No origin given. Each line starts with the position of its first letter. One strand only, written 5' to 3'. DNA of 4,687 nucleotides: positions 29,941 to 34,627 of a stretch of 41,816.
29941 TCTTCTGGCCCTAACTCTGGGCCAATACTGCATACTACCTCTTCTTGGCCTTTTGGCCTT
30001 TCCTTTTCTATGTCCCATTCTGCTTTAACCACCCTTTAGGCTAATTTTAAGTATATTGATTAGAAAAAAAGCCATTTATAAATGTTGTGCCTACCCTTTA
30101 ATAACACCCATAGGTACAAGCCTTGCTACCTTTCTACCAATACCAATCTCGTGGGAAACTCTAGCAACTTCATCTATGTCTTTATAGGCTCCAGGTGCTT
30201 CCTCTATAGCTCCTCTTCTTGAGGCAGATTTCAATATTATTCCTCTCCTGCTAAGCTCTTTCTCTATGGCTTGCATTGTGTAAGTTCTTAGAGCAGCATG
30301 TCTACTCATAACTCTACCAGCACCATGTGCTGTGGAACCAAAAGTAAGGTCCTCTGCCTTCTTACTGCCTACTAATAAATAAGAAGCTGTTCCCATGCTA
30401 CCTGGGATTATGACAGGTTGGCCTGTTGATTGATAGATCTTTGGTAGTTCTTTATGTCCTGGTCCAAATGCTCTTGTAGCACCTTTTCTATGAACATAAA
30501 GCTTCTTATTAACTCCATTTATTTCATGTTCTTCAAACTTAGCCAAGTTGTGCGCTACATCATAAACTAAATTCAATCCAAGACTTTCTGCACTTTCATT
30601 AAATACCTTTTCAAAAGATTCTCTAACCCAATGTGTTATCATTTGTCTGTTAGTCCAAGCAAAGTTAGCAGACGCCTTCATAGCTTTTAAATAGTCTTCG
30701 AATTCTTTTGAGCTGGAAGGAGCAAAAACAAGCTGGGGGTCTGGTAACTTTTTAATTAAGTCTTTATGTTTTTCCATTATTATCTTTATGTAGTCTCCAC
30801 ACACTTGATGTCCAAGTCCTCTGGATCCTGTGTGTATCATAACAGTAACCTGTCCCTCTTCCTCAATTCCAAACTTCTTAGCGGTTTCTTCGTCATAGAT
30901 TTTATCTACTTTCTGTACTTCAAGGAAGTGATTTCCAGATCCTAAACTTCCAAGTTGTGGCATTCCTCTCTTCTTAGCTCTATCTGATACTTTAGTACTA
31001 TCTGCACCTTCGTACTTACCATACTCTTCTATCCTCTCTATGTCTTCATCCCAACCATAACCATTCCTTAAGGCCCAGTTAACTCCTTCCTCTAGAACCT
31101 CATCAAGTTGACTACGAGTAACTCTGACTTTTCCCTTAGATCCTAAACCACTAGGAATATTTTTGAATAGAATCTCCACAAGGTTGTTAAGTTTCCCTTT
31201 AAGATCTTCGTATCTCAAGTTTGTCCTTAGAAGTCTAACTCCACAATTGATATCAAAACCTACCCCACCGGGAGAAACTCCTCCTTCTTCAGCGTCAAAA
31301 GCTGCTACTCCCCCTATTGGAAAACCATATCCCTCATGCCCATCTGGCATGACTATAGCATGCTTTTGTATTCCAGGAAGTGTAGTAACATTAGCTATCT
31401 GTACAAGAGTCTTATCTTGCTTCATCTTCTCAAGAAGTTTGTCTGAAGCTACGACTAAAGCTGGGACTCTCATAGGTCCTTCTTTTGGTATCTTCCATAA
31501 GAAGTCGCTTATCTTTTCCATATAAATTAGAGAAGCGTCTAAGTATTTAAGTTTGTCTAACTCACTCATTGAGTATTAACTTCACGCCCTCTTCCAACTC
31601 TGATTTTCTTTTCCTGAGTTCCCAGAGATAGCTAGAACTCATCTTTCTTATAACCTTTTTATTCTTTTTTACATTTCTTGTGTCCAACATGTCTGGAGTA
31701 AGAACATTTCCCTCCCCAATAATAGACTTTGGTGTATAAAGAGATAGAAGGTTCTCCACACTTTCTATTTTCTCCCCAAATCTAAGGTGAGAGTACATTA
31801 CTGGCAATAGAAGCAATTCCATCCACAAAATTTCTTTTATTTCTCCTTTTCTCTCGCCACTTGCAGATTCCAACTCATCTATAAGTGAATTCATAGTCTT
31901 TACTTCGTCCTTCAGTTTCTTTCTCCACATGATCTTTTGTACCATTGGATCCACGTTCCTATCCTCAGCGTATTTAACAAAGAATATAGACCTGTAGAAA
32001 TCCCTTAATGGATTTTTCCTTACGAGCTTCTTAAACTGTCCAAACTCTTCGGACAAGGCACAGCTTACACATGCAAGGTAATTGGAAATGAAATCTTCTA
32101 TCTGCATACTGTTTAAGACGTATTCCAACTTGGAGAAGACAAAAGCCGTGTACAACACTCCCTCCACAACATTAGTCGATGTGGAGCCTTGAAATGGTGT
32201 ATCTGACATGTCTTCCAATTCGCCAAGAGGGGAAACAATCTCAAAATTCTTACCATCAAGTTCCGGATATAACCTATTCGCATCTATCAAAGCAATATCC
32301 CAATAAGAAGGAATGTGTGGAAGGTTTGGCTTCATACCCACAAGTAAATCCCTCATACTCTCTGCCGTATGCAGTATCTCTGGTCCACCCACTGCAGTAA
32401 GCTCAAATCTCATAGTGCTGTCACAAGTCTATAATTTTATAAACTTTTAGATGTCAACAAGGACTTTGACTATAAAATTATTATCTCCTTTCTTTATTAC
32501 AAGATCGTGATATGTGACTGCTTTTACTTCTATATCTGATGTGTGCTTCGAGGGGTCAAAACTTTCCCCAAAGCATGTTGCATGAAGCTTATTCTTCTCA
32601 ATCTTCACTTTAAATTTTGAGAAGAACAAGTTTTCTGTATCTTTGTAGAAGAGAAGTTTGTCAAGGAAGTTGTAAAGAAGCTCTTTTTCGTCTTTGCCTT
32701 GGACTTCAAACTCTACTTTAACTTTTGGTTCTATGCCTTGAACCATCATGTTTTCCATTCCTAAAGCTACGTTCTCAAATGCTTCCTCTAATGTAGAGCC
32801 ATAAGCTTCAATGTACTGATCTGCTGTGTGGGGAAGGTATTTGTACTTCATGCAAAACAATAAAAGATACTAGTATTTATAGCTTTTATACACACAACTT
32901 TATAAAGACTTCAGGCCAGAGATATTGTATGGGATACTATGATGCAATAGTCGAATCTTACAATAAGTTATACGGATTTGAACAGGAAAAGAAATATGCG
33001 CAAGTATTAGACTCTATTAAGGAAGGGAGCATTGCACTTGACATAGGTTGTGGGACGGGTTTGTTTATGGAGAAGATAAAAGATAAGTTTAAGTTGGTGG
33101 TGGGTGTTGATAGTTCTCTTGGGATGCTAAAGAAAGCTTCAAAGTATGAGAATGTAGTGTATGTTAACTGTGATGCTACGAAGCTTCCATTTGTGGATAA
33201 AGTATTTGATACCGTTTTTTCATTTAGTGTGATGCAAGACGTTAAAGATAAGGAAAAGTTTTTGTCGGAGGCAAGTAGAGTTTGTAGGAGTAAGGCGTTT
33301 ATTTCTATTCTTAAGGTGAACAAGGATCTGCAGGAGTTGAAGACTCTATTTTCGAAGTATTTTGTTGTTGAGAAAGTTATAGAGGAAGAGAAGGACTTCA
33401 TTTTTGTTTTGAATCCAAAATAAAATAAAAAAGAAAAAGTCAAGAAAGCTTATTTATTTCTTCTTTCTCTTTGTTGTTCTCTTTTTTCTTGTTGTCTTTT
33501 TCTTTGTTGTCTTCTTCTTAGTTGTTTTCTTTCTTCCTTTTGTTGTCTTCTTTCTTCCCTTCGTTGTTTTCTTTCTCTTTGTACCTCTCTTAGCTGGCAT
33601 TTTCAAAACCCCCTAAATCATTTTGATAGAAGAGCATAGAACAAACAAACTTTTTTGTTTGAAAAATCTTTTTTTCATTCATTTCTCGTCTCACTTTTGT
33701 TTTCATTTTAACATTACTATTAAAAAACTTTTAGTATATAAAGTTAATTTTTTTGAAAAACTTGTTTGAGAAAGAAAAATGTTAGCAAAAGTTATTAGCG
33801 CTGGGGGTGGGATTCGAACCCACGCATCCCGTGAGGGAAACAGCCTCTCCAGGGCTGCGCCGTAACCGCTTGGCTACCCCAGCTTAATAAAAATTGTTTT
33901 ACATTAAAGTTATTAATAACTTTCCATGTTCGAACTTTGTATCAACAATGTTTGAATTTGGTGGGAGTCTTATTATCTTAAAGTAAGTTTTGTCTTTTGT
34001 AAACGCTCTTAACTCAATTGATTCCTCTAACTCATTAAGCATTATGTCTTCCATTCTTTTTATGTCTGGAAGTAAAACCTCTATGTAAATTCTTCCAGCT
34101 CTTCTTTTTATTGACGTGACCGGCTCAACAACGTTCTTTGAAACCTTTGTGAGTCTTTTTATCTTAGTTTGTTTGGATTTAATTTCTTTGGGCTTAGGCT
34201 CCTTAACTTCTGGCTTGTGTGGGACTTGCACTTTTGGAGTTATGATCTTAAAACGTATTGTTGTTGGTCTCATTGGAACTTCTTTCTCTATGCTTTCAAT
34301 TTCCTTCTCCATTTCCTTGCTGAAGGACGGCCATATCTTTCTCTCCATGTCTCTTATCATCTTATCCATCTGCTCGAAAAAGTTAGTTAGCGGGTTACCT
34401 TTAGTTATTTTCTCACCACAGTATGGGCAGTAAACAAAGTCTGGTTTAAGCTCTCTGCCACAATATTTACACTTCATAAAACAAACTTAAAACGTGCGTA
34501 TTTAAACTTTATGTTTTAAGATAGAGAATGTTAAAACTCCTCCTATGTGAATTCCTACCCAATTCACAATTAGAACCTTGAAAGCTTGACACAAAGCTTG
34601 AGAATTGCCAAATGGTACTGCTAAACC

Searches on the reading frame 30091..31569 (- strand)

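Call 3: search_protein_families(library=pfam, proteins=[window:30091-31569:-], max_evalue=1)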
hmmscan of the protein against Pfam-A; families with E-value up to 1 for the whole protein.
window:30091-31569:- (492 aa): 2 families
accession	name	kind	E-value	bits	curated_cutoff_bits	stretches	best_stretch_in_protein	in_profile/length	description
PF01139.22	RtcB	-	1e-179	598.7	27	1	57-492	1-426/426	tRNA-splicing ligase RtcB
PF05347.21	Complex1_LYR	-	0.23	11.9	24.8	1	296-322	10-37/59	Complex 1 protein (LYR family)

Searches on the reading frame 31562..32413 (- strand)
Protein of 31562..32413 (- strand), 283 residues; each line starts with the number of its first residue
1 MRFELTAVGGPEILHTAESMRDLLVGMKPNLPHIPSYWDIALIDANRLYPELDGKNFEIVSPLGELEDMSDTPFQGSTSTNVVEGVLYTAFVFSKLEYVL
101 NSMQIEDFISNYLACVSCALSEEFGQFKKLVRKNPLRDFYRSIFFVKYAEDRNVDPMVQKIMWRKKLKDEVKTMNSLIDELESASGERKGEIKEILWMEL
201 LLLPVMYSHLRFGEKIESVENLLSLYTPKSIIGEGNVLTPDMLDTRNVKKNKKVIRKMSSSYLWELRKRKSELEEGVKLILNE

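Call 3: search_protein_families(library=pfam, proteins=[window:31562-32413:-], max_evalue=1)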
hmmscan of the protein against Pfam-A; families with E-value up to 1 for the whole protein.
window:31562-32413:- (283 aa): 1 family
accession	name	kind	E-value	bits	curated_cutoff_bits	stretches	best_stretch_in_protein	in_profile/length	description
PF13056.11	DUF3918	-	0.7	10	21.3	1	241-258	25-42/43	Protein of unknown function (DUF3918)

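Call 4: search_protein_families(library=ncbifam, proteins=[window:31562-32413:-], max_evalue=10)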
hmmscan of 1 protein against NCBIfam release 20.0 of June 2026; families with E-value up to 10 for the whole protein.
window:31562-32413:- (283 aa): 0 families

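Call 5: search_solved_structures(query=window:31562-32413:-, max_evalue=10)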
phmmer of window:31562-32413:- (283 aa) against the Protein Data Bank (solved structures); distinct sequences matched with E-value up to 10: 0.

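Call 6: find_homologous_proteins(query=window:31562-32413:-, max_evalue=0.001)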
Query window:31562-32413:- (283 aa): 1 proteins with E <= 0.001 among 1054 candidates.
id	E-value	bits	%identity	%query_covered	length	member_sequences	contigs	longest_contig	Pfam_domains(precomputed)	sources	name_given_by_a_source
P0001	4.7e-183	624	100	100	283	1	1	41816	-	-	-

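Call 18: search_protein_representatives(protein=window:31562-32413:-)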
Query: 283 residues. Proteins with E-value up to 0.001 (for the whole library): 2; up to 1e-10: 1; up to 1e-30: 1. The best 2 are listed.
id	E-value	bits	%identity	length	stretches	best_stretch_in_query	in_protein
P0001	1.5e-183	624.4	100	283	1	1-283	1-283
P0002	1.1e-05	41.2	26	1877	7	103-169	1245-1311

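Call 19: predict_structure(protein=window:31562-32413:-)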
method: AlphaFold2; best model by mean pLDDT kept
length: 283 residues; sequences in the alignment: 1
mean_pLDDT: 38.8   pTM: 0.35
mean pLDDT of the five models: 38.8, 37.0, 35.4, 35.2, 35.0
residues with pLDDT >= 90: 0; 70-90: 7; 50-70: 42; < 50: 234
segments of 3 or more residues with pLDDT < 50: 1-155, 211-273, 275-283
pLDDT, mean of each block of 10 residues (from residue 1): 23 30 32 31 32 31 31 29 34 32 34 33 31 37 39 47 58 66 67 52 51 41 34 33 32 36 45 45 39
secondary structure, 60 per line:
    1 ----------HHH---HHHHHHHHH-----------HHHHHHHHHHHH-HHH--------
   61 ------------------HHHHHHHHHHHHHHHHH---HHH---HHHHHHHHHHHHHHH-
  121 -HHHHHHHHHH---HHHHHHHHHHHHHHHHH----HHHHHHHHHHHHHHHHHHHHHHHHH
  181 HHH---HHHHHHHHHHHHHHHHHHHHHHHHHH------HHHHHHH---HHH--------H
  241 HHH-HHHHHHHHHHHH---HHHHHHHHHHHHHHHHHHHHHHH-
elements in order: H17-25 H37-48 H79-95 H105-119 H122-131 H135-151 H156-183 H187-212 H219-225 H240-243 H245-256 H260-282

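Call 35: search_protein_families(library=phrogs, proteins=[window:31562-32413:-], max_evalue=1)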
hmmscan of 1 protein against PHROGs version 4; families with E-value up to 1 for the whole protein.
window:31562-32413:- (283 aa): 1 family
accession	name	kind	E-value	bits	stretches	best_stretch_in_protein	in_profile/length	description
phrog_33184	-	unknown function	0.11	13.8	1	92-187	10-106/125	-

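Call 36: search_protein_families(library=padloc, proteins=[window:31562-32413:-], max_evalue=1)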
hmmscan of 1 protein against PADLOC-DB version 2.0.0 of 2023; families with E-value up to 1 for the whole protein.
window:31562-32413:- (283 aa): 0 families

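Call 56: find_related_loci(query=window:31562-32413:-, collection=metagenome_contigs, flank=4000)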
Query window:31562-32413:- (283 aa) in metagenome_contigs; peptide patterns used: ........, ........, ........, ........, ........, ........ (x = any residue, [..] = any of these).
214 stretches matched a pattern, but none encodes a relative of the query by tblastn (E <= 1e-3).

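Call 57: find_related_loci(query=window:31562-32413:-, collection=genome_contigs, flank=4000)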
Query window:31562-32413:- (283 aa) in genome_contigs; peptide patterns used: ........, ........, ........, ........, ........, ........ (x = any residue, [..] = any of these).
113 stretches matched a pattern, but none encodes a relative of the query by tblastn (E <= 1e-3).

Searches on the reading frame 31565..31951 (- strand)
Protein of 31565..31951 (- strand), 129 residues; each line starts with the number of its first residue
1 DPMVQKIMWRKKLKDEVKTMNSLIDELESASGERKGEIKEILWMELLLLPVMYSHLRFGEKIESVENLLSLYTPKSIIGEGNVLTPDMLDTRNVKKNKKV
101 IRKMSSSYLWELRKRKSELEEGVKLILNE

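Call 54: search_protein_families(library=pfam, proteins=[window:31565-31951:-], max_evalue=10)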
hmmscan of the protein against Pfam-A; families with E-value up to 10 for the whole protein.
seq(129 aa): 1 family
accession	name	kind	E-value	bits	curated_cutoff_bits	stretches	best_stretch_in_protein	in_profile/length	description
PF13056.11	DUF3918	-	0.059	13.5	21.3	1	87-104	25-42/43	Protein of unknown function (DUF3918)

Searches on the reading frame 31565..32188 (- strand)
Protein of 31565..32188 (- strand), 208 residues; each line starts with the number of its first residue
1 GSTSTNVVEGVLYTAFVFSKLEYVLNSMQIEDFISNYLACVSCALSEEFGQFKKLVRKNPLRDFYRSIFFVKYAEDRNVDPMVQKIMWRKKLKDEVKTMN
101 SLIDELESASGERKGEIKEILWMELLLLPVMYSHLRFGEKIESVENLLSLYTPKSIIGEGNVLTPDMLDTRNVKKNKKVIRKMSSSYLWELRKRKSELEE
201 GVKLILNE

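Call 64: predict_structure(protein=window:31565-32188:-)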
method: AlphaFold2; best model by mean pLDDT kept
length: 208 residues; sequences in the alignment: 1
mean_pLDDT: 47.4   pTM: 0.37
mean pLDDT of the five models: 47.4, 44.3, 44.2, 43.8, 40.0
residues with pLDDT >= 90: 0; 70-90: 6; 50-70: 82; < 50: 120
segments of 3 or more residues with pLDDT < 50: 1-34, 40-49, 51-53, 59-76, 129-170
pLDDT, mean of each block of 10 residues (from residue 1): 27 30 39 49 46 47 41 44 53 63 69 58 52 41 36 37 42 51 52 60 61
secondary structure, 60 per line:
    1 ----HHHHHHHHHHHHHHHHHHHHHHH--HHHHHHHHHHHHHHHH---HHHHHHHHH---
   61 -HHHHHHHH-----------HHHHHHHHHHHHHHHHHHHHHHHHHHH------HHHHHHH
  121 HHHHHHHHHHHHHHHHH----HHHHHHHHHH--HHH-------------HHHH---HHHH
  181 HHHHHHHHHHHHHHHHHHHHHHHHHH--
elements in order: H5-27 H30-45 H49-57 H62-69 H81-107 H114-137 H142-151 H170-173 H177-206

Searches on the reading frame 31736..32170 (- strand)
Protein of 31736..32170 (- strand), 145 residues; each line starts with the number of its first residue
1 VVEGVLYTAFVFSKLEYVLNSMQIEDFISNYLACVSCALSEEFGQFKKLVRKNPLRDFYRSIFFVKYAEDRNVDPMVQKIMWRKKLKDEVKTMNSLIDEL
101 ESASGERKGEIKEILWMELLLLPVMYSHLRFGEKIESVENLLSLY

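Call 54: search_protein_families(library=pfam, proteins=[window:31736-32170:-], max_evalue=10)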
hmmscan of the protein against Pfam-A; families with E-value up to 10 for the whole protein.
seq(145 aa): 1 family
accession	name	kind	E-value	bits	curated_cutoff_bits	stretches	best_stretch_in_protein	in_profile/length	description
PF00427.26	PBS_linker_poly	-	0.077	13.5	28.7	1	45-99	42-97/126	Phycobilisome Linker polypeptide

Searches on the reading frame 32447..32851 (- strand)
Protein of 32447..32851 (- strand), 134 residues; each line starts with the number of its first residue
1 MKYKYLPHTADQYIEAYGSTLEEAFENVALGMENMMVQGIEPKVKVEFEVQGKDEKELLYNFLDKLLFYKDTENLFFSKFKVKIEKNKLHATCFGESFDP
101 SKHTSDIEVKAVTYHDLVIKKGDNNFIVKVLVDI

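Call 3: search_protein_families(library=pfam, proteins=[window:32447-32851:-], max_evalue=1)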
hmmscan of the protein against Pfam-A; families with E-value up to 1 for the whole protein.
window:32447-32851:- (134 aa): 1 family
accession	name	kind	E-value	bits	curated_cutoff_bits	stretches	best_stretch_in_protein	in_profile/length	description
PF01951.21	Archease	-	8.1e-44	149.7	25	1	3-134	1-136/136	Archease protein family (MTH1598/TM1083)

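Call 59: find_related_loci(query=window:32447-32851:-, collection=metagenome_contigs, flank=4000)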
Query window:32447-32851:- (134 aa) in metagenome_contigs; peptide patterns used: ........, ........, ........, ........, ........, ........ (x = any residue, [..] = any of these).
245 stretches matched a pattern; 11 encode a relative of the query (tblastn E <= 1e-3); 11 distinct loci.
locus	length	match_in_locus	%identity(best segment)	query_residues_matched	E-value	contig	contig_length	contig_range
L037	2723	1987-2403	47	2-134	2e-33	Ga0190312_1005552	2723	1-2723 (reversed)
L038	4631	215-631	46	2-134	9e-33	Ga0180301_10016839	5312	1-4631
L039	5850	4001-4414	47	2-134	1e-31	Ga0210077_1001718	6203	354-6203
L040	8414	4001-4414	46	2-134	2e-30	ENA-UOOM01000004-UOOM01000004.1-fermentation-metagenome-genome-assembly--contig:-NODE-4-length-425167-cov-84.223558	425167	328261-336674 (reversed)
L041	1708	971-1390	43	1-134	3e-28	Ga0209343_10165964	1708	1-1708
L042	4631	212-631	43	1-134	3e-28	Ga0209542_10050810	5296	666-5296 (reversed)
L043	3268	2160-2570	47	3-134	1e-27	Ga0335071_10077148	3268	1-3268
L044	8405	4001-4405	38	1-134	1e-23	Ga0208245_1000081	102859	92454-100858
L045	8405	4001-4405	38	1-134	1e-23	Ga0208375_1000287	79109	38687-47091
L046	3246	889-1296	42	1-134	1e-19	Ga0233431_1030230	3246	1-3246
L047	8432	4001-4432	32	1-134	4e-13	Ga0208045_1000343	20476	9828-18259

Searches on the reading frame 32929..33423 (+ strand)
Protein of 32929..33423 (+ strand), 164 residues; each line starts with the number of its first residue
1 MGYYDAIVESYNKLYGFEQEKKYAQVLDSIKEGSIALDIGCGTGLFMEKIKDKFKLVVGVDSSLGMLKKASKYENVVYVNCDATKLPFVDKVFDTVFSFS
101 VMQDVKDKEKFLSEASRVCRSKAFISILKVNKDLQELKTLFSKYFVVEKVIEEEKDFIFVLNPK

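Call 3: search_protein_families(library=pfam, proteins=[window:32929-33423:+], max_evalue=1)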
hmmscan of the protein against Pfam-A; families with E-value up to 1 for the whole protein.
window:32929-33423:+ (164 aa): 19 families
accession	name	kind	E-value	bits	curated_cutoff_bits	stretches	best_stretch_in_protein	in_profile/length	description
PF08241.18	Methyltransf_11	-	3.9e-21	75.9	21.2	1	37-125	1-93/95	Methyltransferase domain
PF13649.12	Methyltransf_25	-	8.2e-18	65.3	27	1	37-121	2-95/97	Methyltransferase domain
PF13847.12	Methyltransf_31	-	8.7e-15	55.1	27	1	31-136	2-124/145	Methyltransferase domain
PF08242.18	Methyltransf_12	-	1.3e-11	45.5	30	1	37-122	1-95/98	Methyltransferase domain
PF01209.24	Ubie_methyltran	-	6.8e-11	42.4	20.1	1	17-145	29-170/233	ubiE/COQ5 methyltransferase family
PF13489.12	Methyltransf_23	-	2e-10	41.1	27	1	23-136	13-125/164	Methyltransferase domain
PF07021.18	MetW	-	2.3e-08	34.3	21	1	23-125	4-107/193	Methionine biosynthesis protein MetW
PF05148.21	Methyltransf_8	-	3.5e-06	27.5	27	1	24-143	64-172/219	Hypothetical methyltransferase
PF01728.25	FtsJ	-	3.6e-06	27.5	24.1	1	28-98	14-89/181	FtsJ-like methyltransferase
PF05401.17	NodS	-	0.00021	21.6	24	1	17-112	26-126/201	Nodulation protein S (NodS)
PF08003.17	Methyltransf_9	-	0.00023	20.7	23.8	1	21-103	102-193/315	Protein of unknown function (DUF1698)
PF24675.1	NpmA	-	0.0016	18.2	60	1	32-128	23-137/214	16S rRNA (adenine(1408)-N(1))-methyltransferase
PF02353.26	CMAS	-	0.0028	17.4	27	1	19-117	47-154/273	Mycolic acid cyclopropane synthetase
PF00398.26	RrnaAD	-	0.0054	16.3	24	1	30-101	28-96/263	Ribosomal RNA adenine dimethylase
PF05219.18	DREV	-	0.0079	15.8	26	1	31-123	93-182/265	DREV methyltransferase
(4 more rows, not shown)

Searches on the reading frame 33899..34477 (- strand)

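Call 3: search_protein_families(library=pfam, proteins=[window:33899-34477:-], max_evalue=1)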
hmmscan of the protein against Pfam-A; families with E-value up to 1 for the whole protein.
window:33899-34477:- (192 aa): 17 families
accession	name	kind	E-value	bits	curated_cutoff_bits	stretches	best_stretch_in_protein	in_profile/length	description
PF13240.11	Zn_Ribbon_1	-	1.5e-05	25.1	25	1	2-23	1-22/23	zinc-ribbon domain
PF24460.1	DUF7575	-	9.5e-05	22.1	28.5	1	2-23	5-26/28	Domain of unknown function (DUF7575)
PF12773.13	DZR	-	0.0008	20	27.3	1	3-25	1-23/45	Double zinc ribbon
PF13248.11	Zn_ribbon_3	-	0.00094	19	27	1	15-29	3-17/26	zinc-ribbon domain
PF08394.17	Arc_trans_TRASH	-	0.00095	19.7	27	1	15-31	1-16/43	Archaeal TRASH domain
PF17032.10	Zn_ribbon_15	-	0.0048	18.1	28.9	1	2-21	54-73/73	zinc-ribbon family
PF02892.21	zf-BED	-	0.0085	16.5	20.6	1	13-33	15-35/44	BED zinc finger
PF14446.12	Prok-RING_1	-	0.012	15.9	29.1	1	2-21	6-27/54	Prokaryotic RING finger family 1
PF10571.15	UPF0547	-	0.02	15.5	29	1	2-21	2-21/26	Uncharacterised protein family UPF0547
PF22400.1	DUF6980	-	0.066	13.9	27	1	14-42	52-79/99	Domain of unknown function (DUF6980)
PF13920.12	zf-C3HC4_3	-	0.12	12.6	27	1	3-26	26-48/49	Zinc finger, C3HC4 type (RING finger)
PF02591.20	Zn_ribbon_9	-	0.19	12.3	29.1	0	13-21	22-30/33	C4-type zinc ribbon domain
PF02748.20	PyrI_C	-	0.21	11.9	23.4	0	1-11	34-44/48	Aspartate carbamoyltransferase regulatory chain, metal binding domain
PF17120.11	zf-RING_16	-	0.23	11.6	27.4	1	1-21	5-25/57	RING/Ubox like zinc-binding domain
PF14255.11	Cys_rich_CPXG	-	0.3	11.5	25.2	1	15-25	1-11/52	Cysteine-rich CPXCG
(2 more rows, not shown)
